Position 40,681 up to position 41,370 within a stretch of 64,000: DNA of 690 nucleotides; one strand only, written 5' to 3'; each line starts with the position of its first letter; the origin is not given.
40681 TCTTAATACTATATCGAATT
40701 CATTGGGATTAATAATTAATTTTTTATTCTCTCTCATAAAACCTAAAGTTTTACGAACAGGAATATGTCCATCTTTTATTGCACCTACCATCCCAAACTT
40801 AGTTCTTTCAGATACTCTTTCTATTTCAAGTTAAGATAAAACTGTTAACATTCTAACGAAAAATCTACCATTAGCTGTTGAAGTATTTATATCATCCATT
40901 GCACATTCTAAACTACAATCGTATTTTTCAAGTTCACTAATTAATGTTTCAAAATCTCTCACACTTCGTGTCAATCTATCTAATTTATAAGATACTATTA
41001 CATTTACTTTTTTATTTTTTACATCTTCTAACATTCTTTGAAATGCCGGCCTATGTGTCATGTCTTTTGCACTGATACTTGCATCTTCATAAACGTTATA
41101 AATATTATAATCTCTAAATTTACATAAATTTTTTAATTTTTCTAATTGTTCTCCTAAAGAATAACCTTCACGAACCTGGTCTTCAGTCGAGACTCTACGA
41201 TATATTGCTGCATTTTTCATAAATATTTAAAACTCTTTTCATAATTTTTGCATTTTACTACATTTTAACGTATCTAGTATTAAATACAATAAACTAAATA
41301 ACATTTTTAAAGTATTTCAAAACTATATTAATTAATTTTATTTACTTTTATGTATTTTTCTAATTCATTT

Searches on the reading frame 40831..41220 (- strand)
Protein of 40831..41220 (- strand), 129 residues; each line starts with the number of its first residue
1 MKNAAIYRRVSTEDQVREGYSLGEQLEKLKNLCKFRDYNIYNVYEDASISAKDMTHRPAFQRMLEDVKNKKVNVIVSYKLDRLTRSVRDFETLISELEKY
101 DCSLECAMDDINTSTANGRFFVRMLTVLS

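Call 68: search_protein_families(library=pfam, proteins=[window:40831-41220:-], max_evalue=0.001)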
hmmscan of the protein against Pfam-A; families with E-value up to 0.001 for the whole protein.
window:40831-41220:- (129 aa): 1 family
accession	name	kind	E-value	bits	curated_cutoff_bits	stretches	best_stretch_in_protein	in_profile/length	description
PF00239.26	Resolvase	-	1.4e-30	106.7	23.3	1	4-128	1-120/145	Resolvase, N terminal domain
